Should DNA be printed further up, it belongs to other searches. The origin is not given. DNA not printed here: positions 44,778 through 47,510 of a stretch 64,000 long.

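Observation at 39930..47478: Candidate novel anaerobic operon coupling a Lon-like protease to amino-acid oxidation: Lon-like, tandem USP-like, amino-acid dehydrogenase, OFOR gamma-delta/alpha/beta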

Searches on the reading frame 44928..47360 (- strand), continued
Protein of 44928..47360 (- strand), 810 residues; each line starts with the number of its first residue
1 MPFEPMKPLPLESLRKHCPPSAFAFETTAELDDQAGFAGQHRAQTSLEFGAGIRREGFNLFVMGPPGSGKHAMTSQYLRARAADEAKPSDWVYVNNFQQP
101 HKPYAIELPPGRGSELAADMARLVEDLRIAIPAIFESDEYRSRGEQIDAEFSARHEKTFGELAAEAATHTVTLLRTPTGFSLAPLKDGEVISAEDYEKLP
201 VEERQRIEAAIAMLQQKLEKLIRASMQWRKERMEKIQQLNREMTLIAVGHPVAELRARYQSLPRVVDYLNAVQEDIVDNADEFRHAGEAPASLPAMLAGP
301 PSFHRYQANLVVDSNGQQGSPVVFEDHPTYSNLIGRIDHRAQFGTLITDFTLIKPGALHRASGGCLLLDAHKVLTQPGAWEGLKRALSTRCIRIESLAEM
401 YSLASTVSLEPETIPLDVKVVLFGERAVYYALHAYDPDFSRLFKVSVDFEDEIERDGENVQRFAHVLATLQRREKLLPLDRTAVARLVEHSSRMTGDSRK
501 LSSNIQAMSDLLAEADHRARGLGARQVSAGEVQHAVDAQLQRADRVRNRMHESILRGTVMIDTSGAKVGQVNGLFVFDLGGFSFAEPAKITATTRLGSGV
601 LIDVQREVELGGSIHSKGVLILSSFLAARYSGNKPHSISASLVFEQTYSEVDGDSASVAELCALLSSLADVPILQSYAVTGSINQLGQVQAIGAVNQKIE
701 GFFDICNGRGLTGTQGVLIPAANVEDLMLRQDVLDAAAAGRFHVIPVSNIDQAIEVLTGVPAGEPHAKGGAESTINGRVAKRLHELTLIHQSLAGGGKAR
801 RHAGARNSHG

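Call 26: find_encoding_contigs(protein=P0024, flank=10000, max_places=1)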
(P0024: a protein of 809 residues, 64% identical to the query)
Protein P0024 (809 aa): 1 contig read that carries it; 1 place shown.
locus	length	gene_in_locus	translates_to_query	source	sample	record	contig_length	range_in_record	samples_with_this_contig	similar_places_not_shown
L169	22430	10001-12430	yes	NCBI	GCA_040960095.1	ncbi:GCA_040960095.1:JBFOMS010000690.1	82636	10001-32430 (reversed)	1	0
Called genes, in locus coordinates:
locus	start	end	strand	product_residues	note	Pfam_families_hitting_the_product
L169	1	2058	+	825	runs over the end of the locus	PF01343:Peptidase_S49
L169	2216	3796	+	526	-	PF26410:GH5_mannosidase (faint), PF00150:Cellulase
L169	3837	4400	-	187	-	-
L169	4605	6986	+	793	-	-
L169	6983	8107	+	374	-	-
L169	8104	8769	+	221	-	PF04885:Stig1 (faint)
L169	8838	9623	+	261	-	-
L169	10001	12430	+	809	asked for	PF20437:LonC_helical, PF13654:AAA_32, PF20436:LonB_AAA-LID, PF05362:Lon_C (weak)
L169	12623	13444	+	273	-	PF07335:Glyco_hydro_75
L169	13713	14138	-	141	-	-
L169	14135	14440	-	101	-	-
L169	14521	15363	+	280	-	PF00303:Thymidylat_synt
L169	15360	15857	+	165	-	PF00186:DHFR_1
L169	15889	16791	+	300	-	PF00149:Metallophos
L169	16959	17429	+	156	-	-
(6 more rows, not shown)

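Call 27: find_encoding_contigs(protein=P0014, flank=10000, max_places=1)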
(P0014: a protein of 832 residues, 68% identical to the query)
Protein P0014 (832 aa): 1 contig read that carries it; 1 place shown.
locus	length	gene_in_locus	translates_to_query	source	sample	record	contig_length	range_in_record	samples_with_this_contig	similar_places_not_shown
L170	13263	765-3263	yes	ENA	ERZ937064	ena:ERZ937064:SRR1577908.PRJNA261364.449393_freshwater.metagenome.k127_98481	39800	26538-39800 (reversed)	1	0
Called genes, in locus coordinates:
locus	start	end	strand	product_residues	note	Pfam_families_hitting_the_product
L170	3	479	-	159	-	?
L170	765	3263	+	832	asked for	PF20437:LonC_helical, PF13654:AAA_32, PF20436:LonB_AAA-LID, PF05362:Lon_C (weak)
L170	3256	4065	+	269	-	-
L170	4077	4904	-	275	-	PF01226:Form_Nir_trans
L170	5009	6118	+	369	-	PF05088:Bac_GDH_CD (faint), PF02812:ELFV_dehydrog_N, PF00208:ELFV_dehydrog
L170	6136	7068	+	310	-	PF01558:POR, PF12797:Fer4_2 (faint), PF13237:Fer4_10 (weak), PF14697:Fer4_21 (weak), PF00037:Fer4 (weak)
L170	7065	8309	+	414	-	PF01855:POR_N, PF17147:PFOR_II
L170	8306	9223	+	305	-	PF02775:TPP_enzyme_C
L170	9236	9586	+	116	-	PF13510:Fer2_4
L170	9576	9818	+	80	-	PF22117:Fer4_Nqo3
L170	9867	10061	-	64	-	-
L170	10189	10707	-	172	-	PF13441:Gly-zipper_YMGG (weak)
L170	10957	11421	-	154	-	PF00011:HSP20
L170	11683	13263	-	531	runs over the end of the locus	PF00155:Aminotran_1_2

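Call 28: search_protein_families(library=ncbifam, proteins=[window:44928-47360:-], max_evalue=0.001)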
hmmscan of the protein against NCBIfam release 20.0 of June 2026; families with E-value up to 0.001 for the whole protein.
window:44928-47360:- (810 aa): 5 families
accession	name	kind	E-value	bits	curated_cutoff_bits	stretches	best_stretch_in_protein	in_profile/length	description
TIGR00764.1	lon_rel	equivalog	5.5e-41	140.8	516.6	1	309-756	161-591/608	ATP-dependent protease LonB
TIGR02902.1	spore_lonB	equivalog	2.8e-10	39.4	723.3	1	642-756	431-529/531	ATP-dependent protease LonB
TIGR02903.1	spore_lon_C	equivalog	2.2e-06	26.5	678.8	1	649-756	521-613/615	Lon family ATP-dependent protease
NF008053.0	PRK10787.1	equivalog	9.3e-06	24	891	1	651-753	675-766/784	endopeptidase La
TIGR00763.1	lon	equivalog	2.5e-05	23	608.05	1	652-728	700-769/795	endopeptidase La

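Call 30: search_solved_structures(query=window:44928-47360:-, max_evalue=0.001, show_alignments=1)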
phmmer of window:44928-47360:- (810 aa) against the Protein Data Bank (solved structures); distinct sequences matched with E-value up to 0.001: 14.
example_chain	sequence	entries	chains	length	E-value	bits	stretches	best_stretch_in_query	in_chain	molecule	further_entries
4fwd_A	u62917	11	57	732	4.5e-89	302.7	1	33-760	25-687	TTC1975 peptidase | endopeptidase La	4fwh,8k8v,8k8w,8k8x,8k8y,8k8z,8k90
4fw9_A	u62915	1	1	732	1e-88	301.6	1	33-760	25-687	TTC1975 peptidase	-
7euy_A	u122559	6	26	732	1.2e-88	301.3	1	33-760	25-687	Endopeptidase La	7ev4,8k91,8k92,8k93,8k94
7eux_A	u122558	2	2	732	6.2e-88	299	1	33-760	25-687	Endopeptidase La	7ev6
4fwg_A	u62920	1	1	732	1.7e-87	297.6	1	34-760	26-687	TTC1975 peptidase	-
4fwv_A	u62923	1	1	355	3.3e-27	98.2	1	55-449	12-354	TTC1975 peptidase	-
3k1j_A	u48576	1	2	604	1.1e-23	86.5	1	309-757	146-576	ATP-dependent protease Lon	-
1z0w_A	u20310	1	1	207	7.1e-19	70.7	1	562-756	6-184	Putative protease La homolog type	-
1z0e_A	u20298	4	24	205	8.6e-19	70.4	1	562-756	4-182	Putative protease La homolog type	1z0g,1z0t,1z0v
1z0b_A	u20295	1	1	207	2.9e-18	68.6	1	562-756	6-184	Putative protease La homolog type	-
1z0c_A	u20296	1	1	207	1e-17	66.8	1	562-756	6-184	Putative protease La homolog type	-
1xhk_A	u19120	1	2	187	3.2e-14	55.3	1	640-731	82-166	Putative protease La homolog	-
8dvh_A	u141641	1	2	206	4.2e-06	28.4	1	567-742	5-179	Lon protease 2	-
1rr9_A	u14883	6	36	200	0.0006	21.3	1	649-755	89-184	ATP-dependent protease La | Lon protease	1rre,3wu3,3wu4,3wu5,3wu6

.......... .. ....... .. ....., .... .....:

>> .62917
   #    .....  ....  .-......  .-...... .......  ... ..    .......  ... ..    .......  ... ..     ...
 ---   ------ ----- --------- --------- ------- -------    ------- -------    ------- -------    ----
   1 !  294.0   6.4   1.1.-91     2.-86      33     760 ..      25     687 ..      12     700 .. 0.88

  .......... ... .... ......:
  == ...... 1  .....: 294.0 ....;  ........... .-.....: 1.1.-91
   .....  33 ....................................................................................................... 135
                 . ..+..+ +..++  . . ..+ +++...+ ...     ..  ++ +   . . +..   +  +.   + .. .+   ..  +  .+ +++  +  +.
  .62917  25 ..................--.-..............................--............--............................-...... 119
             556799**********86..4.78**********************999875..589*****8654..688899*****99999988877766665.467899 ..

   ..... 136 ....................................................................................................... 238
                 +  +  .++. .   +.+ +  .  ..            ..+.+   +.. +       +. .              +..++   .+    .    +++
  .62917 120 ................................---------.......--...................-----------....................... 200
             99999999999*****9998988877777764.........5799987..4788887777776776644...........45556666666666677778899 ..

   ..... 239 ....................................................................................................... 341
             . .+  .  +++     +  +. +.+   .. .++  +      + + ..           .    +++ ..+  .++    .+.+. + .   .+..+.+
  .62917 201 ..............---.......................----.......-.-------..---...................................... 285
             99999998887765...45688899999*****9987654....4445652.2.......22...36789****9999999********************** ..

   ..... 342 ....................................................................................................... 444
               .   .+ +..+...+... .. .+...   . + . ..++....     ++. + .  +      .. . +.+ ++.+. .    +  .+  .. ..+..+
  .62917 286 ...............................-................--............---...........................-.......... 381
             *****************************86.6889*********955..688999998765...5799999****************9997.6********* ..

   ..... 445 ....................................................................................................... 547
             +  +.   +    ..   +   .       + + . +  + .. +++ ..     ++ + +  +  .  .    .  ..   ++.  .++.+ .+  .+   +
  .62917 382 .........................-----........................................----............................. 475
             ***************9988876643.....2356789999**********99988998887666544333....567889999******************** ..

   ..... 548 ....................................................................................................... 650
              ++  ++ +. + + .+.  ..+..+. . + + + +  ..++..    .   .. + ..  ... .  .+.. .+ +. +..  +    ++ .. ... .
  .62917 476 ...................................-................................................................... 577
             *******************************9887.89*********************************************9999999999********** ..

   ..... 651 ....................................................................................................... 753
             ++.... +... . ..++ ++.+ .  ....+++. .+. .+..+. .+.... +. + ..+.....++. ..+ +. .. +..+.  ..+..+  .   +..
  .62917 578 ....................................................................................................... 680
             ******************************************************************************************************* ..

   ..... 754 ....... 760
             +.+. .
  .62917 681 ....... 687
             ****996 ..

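Call 69: search_protein_families(library=padloc, proteins=[window:44928-47360:-], max_evalue=0.001)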
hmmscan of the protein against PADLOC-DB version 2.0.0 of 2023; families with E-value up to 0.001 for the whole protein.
window:44928-47360:- (810 aa): 0 families

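Call 85: search_dna_similar(query=window:44928-47360:-, collection=plasmids, mode=protein, max_evalue=1e-50, max_rows=25)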
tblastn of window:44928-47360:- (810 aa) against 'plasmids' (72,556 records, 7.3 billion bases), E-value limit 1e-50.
Records with a match: 45; places in all: 45; records where one place covers at least 80% of the query: 28.
Best place of each record, by identity: <60% 45.
By first word of the organism name: Leisingera 11; Escherichia 9; Vibrio 8; Klebsiella 4; Acinetobacter 3; Photobacterium 2; Proteus 2; Sulfitobacter 1; Cupriavidus 1; Thermomicrobium 1; and 3 more.
By predicted mobility (MOB-suite, as given by PLSDB): non-mobilizable 40; mobilizable 4; conjugative 1.
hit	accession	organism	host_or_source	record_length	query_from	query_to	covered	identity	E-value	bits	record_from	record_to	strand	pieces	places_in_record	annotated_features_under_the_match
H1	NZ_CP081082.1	Leisingera caerulea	-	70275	8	793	97%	47.5%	0e+0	709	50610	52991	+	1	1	ATP-binding protein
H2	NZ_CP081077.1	Leisingera caerulea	-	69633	8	793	97%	47.5%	0e+0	708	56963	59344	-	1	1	ATP-binding protein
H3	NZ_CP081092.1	Leisingera caerulea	-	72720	8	793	97%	47.4%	0e+0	707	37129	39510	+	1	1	ATP-binding protein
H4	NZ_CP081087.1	Leisingera caerulea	-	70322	8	793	97%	47.2%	0e+0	704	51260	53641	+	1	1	ATP-binding protein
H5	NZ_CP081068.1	Leisingera caerulea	-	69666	8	793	97%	47.2%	0e+0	703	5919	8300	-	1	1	ATP-binding protein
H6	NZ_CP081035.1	Leisingera aquaemixtae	-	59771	8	793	97%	47.1%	0e+0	706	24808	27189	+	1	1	ATP-binding protein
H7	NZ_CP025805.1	Sulfitobacter sp. SK012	Marine Sediment,North Sea (sediment)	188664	9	793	97%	47.0%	0e+0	707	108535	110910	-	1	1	ATP-binding protein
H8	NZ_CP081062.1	Leisingera aquaemixtae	-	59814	8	793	97%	46.9%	0e+0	702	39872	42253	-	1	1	ATP-binding protein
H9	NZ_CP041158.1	Leisingera aquaemixtae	cell culture,Biocathode MCL, marine ...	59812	8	793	97%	46.9%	0e+0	702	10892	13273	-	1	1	ATP-binding protein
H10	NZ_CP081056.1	Leisingera aquaemixtae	-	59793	8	793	97%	46.9%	0e+0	702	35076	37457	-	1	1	ATP-binding protein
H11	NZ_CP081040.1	Leisingera sp. M527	-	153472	4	793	98%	45.7%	0e+0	672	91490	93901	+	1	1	ATP-binding protein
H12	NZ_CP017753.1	Cupriavidus sp. USMAHM13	cell culture,Paddy field, Sungai Manik, ...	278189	14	793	96%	44.4%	0e+0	661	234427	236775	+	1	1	ATP-binding protein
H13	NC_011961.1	Thermomicrobium roseum DSM 5159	-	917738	9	785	96%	43.9%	0e+0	651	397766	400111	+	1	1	ATP-binding protein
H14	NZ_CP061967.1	Klebsiella pneumoniae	Homo sapiens,whole organism,bile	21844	9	785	96%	42.7%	0e+0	666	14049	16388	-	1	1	record has no annotation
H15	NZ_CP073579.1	Photobacterium sp. GJ3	-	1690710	25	786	94%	39.7%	0e+0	593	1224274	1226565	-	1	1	record has no annotation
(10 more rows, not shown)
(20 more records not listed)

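Call 86: get_annotated_region(hit=H1, flank=8000)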
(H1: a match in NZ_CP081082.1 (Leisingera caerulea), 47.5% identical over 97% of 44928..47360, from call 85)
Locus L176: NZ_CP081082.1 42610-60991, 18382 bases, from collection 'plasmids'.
description: Leisingera caerulea strain S141 plasmid unnamed4, complete sequence
organism: Leisingera caerulea (NCBI taxid 506591)
taxonomy: Bacteria; Pseudomonadota; Alphaproteobacteria; Rhodobacterales; Roseobacteraceae; Leisingera; Leisingera caerulea
host: -; source: -; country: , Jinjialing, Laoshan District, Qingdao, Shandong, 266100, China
typing (MOB-suite, as given by PLSDB): non-mobilizable; replicon rep_cluster_508
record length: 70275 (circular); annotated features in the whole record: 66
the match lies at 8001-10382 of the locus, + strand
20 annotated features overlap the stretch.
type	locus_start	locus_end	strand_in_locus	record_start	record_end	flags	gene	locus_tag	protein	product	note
CDS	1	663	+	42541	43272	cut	-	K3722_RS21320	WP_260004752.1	hypothetical protein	-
CDS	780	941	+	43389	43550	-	-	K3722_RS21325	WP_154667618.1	hypothetical protein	-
CDS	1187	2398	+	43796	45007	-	repA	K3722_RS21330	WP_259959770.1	plasmid partitioning protein RepA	-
CDS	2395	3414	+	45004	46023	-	repB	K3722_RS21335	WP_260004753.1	plasmid partitioning protein RepB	-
CDS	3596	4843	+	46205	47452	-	repC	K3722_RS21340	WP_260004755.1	plasmid replication protein RepC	-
CDS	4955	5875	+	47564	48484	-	-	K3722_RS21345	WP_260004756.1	DnaJ C-terminal domain-containing protein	-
CDS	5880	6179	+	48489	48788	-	-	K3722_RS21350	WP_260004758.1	chaperone modulator CbpM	-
CDS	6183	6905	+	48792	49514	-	-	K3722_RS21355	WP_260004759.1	DUF5765 domain-containing protein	-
CDS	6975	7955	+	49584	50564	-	-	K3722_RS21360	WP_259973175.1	zinc-dependent alcohol dehydrogenase family protein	-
CDS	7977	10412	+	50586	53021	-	-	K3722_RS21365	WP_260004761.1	ATP-binding protein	-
CDS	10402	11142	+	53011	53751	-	-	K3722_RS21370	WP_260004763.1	hypothetical protein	-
CDS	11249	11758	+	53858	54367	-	-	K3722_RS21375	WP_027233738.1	hydrolase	-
CDS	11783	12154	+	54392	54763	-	-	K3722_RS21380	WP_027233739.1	hypothetical protein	-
CDS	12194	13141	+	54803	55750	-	-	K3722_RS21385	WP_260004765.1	hexose kinase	GO:0005975 - carbohydrate metabolic process [Evidence IEA]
CDS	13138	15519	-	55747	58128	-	ppsA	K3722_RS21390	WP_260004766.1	phosphoenolpyruvate synthase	GO:0016310 - phosphorylation [Evidence IEA]; GO:0006090 - pyruvate metabolic process [Evidence IEA]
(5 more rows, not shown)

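Call 87: get_annotated_region(hit=H12, flank=8000)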
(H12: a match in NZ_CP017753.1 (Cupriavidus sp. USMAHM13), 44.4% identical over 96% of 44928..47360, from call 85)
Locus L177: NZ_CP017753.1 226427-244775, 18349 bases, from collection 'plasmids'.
description: Cupriavidus sp. USMAHM13 isolate pure plasmid unnamed1, complete sequence
organism: Cupriavidus sp. USMAHM13 (NCBI taxid 1389192)
taxonomy: Bacteria; Pseudomonadota; Betaproteobacteria; Burkholderiales; Burkholderiaceae; Cupriavidus; Cupriavidus sp. USMAHM13
host: -; source: cell culture,Paddy field, Sungai Manik, Malaysia; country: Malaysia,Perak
typing (MOB-suite, as given by PLSDB): non-mobilizable; replicon rep_cluster_331
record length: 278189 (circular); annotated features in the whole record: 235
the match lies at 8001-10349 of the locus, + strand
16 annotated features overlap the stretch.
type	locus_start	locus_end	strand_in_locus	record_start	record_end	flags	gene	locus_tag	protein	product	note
CDS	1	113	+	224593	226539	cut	ftsH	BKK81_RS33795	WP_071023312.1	ATP-dependent zinc metalloprotease FtsH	GO:0051301 - cell division [Evidence IEA]; GO:0006508 - proteolysis [Evidence IEA]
CDS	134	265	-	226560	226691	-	-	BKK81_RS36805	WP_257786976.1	hypothetical protein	-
CDS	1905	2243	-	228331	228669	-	-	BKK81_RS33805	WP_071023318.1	hypothetical protein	-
CDS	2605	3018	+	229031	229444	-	-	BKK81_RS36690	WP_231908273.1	hypothetical protein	-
CDS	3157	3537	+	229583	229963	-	-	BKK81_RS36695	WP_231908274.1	hypothetical protein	-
CDS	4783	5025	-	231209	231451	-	-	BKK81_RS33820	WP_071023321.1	hypothetical protein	-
CDS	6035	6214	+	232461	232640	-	-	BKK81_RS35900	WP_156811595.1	hypothetical protein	-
CDS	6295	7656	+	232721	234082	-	-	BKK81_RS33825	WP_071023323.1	nicotinate phosphoribosyltransferase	GO:0009435 - NAD biosynthetic process [Evidence IEA]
CDS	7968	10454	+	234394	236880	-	-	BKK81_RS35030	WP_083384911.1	ATP-binding protein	-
CDS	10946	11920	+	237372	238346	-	-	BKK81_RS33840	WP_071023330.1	IS30 family transposase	-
CDS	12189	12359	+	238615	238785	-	-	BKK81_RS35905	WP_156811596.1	hypothetical protein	-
CDS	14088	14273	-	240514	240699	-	-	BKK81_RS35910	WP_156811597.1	hypothetical protein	-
CDS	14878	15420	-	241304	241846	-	-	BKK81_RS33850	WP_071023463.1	Hsp20/alpha crystallin family protein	-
CDS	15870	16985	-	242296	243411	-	ald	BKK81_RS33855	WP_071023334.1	alanine dehydrogenase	GO:0006522 - alanine metabolic process [Evidence IEA]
CDS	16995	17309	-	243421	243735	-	-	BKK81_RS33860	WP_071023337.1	GYD domain-containing protein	-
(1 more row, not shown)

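Call 88: get_annotated_region(hit=H13, flank=6000)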
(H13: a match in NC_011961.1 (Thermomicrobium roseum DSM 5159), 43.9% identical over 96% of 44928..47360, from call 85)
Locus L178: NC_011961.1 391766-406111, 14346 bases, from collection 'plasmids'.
description: Thermomicrobium roseum DSM 5159 plasmid unnamed, complete sequence
organism: Thermomicrobium roseum DSM 5159 (NCBI taxid 309801)
taxonomy: Bacteria; Thermomicrobiota; Thermomicrobia; Thermomicrobiales; Thermomicrobiaceae; Thermomicrobium; Thermomicrobium roseum; Thermomicrobium roseum DSM 5159
host: -; source: -; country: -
typing (MOB-suite, as given by PLSDB): non-mobilizable
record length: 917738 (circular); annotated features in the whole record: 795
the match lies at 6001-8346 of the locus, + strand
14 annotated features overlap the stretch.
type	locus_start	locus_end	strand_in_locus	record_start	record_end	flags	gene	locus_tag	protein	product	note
CDS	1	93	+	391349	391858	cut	-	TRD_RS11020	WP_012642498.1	hypothetical protein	-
CDS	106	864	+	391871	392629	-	-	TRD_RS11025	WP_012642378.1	hypothetical protein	-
CDS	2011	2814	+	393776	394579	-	-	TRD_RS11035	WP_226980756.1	Mut7-C RNAse domain-containing protein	-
CDS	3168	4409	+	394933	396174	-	-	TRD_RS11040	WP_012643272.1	amidohydrolase/deacetylase family metallohydrolase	-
CDS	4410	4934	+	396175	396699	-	-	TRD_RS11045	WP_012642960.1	deoxyuridine 5'-triphosphate nucleotidohydrolase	-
CDS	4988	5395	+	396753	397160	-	-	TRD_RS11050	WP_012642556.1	hypothetical protein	-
CDS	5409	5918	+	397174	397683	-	-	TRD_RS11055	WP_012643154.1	YIP1 family protein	-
CDS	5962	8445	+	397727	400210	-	-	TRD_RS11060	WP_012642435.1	ATP-binding protein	-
CDS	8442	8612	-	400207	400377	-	-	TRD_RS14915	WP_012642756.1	hypothetical protein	-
CDS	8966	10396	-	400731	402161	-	-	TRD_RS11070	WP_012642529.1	aspartate kinase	-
CDS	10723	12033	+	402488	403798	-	-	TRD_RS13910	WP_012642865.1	RNA polymerase sigma factor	GO:0006352 - DNA-templated transcription initiation [Evidence IEA]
CDS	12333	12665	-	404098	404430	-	-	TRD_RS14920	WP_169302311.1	hypothetical protein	-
CDS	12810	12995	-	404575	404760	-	-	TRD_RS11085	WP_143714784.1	hypothetical protein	-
CDS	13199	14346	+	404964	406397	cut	-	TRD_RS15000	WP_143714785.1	autotransporter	-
